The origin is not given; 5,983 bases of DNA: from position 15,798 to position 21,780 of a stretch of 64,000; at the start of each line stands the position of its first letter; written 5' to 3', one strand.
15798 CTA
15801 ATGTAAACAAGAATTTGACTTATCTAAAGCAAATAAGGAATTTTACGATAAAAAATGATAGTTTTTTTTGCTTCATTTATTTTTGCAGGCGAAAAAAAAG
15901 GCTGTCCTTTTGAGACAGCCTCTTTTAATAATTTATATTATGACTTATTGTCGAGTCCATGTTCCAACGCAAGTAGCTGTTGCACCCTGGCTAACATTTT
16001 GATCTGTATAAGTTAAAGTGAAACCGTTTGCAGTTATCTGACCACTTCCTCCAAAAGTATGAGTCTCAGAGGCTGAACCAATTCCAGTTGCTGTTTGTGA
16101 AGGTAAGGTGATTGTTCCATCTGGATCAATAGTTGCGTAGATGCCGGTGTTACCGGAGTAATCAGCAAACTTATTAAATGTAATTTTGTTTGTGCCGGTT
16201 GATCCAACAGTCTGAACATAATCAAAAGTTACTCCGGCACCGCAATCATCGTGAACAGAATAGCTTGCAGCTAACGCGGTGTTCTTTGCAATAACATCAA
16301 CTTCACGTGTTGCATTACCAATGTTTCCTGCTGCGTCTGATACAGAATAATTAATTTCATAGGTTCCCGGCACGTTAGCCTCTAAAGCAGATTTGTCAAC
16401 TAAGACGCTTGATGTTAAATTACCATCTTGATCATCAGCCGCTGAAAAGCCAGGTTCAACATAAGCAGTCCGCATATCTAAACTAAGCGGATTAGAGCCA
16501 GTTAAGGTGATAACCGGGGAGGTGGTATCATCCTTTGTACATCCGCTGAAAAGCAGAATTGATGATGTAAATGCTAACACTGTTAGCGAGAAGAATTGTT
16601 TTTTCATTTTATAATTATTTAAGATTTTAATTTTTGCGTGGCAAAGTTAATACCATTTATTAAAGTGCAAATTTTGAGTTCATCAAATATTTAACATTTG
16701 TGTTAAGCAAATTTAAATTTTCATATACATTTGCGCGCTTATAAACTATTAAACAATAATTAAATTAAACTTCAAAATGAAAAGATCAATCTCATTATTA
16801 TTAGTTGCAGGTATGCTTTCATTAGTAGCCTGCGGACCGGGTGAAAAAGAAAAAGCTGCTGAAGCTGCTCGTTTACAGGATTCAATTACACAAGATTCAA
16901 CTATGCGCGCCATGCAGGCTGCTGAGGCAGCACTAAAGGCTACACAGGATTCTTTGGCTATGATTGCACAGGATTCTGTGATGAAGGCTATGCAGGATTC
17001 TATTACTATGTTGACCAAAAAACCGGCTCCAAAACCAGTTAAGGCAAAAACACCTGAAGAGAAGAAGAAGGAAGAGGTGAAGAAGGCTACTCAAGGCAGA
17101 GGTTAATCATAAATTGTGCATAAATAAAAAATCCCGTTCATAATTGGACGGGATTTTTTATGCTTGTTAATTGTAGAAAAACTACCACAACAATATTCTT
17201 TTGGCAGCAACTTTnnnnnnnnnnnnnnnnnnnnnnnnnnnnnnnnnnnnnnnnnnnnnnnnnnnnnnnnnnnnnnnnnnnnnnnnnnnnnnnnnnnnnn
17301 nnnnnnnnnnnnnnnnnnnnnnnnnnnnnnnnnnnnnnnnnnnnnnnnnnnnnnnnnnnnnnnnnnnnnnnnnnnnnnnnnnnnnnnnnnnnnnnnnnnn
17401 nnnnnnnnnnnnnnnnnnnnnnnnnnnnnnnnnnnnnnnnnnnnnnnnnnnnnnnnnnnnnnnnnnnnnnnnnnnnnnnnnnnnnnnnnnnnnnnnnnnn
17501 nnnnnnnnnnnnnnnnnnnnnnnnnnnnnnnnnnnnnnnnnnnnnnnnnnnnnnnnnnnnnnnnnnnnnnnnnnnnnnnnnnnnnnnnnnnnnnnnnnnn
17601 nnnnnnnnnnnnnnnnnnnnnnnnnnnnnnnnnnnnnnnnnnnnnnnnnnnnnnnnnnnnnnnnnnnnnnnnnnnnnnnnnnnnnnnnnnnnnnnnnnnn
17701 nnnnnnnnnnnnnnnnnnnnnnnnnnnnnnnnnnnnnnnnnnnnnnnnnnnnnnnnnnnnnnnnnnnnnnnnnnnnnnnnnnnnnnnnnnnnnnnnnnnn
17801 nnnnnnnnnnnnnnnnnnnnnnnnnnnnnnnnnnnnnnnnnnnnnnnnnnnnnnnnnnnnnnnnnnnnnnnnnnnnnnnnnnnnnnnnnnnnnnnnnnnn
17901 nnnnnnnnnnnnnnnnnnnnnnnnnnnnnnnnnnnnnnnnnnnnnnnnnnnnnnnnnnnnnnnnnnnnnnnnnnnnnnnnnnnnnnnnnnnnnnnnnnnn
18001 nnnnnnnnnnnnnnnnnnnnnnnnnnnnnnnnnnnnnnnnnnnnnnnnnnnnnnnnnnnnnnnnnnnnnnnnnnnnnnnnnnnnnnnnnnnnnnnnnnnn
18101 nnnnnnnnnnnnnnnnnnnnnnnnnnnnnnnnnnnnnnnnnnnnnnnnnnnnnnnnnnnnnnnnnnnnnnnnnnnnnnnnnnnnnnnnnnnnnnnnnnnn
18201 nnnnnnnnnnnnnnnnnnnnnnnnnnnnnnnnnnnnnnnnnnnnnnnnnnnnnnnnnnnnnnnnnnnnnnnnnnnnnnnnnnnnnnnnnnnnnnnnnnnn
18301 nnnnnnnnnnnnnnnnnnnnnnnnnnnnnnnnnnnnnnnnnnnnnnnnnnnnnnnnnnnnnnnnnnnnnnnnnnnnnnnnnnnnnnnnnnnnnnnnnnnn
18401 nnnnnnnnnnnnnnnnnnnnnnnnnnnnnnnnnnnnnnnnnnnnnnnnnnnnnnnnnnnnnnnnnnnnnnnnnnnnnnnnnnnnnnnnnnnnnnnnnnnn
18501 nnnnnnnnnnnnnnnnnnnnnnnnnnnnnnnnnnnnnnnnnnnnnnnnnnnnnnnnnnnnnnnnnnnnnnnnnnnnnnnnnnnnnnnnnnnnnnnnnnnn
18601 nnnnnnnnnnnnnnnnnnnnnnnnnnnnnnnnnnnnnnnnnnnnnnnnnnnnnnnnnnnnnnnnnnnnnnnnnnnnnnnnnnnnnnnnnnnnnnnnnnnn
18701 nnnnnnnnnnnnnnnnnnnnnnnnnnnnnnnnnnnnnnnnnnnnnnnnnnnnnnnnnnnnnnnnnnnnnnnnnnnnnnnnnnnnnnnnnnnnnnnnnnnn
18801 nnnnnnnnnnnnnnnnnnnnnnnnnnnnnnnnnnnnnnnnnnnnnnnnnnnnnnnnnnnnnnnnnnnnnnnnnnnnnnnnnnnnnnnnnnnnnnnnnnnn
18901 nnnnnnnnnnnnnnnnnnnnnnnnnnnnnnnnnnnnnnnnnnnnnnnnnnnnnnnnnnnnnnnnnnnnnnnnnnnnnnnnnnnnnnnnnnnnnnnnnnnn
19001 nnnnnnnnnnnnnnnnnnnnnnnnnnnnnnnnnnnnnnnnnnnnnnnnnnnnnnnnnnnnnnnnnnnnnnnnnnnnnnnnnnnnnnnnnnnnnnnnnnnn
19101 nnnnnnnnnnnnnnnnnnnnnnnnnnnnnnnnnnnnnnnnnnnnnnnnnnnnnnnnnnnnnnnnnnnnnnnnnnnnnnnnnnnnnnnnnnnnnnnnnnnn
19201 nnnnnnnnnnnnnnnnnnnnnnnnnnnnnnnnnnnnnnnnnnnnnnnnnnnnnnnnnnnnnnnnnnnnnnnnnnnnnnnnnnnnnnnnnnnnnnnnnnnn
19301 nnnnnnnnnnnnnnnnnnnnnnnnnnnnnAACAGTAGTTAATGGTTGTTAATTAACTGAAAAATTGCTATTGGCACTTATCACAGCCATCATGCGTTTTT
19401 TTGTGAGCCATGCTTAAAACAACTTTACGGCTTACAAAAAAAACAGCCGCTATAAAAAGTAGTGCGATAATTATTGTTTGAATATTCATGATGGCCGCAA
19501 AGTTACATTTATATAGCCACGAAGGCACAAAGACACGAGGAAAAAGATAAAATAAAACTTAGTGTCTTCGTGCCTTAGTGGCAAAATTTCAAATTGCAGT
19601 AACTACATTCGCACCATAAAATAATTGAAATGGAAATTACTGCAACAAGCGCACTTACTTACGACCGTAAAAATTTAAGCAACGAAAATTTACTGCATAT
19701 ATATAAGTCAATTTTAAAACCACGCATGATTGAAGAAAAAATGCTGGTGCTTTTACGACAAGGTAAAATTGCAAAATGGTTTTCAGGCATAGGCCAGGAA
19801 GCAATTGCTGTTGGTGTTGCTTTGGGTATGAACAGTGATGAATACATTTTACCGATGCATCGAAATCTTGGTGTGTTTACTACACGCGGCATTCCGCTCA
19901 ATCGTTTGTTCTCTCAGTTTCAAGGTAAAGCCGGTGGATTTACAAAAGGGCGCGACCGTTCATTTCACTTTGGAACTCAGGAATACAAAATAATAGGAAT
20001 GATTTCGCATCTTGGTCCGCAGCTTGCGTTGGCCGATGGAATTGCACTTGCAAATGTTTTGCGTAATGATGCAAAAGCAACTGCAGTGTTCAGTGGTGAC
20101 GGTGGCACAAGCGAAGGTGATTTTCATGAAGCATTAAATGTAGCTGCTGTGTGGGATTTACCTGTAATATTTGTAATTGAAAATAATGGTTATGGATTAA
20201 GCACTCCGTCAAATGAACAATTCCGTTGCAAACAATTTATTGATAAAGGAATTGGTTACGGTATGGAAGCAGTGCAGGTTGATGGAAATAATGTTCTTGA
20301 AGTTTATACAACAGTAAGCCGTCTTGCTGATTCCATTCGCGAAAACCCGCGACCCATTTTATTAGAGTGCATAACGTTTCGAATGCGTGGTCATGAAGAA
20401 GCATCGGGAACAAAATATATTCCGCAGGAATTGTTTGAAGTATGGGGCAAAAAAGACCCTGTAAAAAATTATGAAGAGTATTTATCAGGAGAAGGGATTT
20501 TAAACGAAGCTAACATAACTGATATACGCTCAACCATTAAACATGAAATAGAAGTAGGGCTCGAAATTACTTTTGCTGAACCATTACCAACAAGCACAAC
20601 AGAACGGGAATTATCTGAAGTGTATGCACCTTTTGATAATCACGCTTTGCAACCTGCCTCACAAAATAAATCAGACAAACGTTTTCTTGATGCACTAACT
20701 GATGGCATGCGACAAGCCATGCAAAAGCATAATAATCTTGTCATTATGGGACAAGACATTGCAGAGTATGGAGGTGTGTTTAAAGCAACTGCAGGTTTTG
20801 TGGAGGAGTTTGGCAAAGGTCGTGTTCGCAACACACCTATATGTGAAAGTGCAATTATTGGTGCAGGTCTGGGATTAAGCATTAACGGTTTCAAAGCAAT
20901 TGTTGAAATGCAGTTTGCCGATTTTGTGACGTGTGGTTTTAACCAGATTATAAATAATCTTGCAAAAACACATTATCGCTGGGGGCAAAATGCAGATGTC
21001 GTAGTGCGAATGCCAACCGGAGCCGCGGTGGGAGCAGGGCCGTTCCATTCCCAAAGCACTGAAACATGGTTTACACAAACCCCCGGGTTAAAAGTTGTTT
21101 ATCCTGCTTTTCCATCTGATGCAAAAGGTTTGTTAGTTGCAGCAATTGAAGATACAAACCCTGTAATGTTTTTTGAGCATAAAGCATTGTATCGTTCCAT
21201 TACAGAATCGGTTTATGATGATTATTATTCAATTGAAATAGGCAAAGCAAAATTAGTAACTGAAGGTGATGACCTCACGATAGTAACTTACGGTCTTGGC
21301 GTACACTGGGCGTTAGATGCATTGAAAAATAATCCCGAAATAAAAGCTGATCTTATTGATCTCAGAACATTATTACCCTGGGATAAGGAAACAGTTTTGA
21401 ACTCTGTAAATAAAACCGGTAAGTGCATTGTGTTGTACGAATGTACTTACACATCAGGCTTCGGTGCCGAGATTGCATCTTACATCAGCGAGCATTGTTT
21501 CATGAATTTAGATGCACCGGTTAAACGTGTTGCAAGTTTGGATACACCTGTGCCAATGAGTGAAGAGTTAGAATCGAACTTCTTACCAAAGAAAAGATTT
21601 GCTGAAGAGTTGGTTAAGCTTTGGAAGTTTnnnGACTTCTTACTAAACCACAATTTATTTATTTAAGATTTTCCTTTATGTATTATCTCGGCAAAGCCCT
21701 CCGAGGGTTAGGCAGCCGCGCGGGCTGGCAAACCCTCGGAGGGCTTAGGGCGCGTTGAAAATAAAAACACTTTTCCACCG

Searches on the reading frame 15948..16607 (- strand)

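Call 83: search_protein_families(library=pfam, proteins=[window:15948-16607:-], max_evalue=0.0001)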
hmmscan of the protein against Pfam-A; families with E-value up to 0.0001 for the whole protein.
window:15948-16607:- (220 aa): 1 family
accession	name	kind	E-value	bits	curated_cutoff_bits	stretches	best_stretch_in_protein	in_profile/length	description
PF16403.11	Bact_surface_Ig-like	-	1.4e-17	63.9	27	1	33-105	1-71/71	Bacterial surface protein, Ig-like domain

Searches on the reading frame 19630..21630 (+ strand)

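Call 54: search_protein_families(library=pfam, proteins=[window:19630-21630:+], max_evalue=0.001)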
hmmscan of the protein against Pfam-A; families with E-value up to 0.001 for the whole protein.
window:19630-21630:+ (667 aa): 4 families
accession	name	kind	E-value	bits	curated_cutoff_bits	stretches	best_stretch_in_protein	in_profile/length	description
PF00676.26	E1_dh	-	1.2e-68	231.8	22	1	27-312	3-289/300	Dehydrogenase E1 component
PF02779.29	Transket_pyr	-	5.9e-35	120.9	27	1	354-522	7-173/174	Transketolase, pyrimidine binding domain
PF02780.25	Transketolase_C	-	8e-34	116.7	25.9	1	538-655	1-121/124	Transketolase, C-terminal domain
PF13292.11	DXP_synthase_N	-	0.0003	20.6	21.2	1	125-192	110-177/274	1-deoxy-D-xylulose-5-phosphate synthase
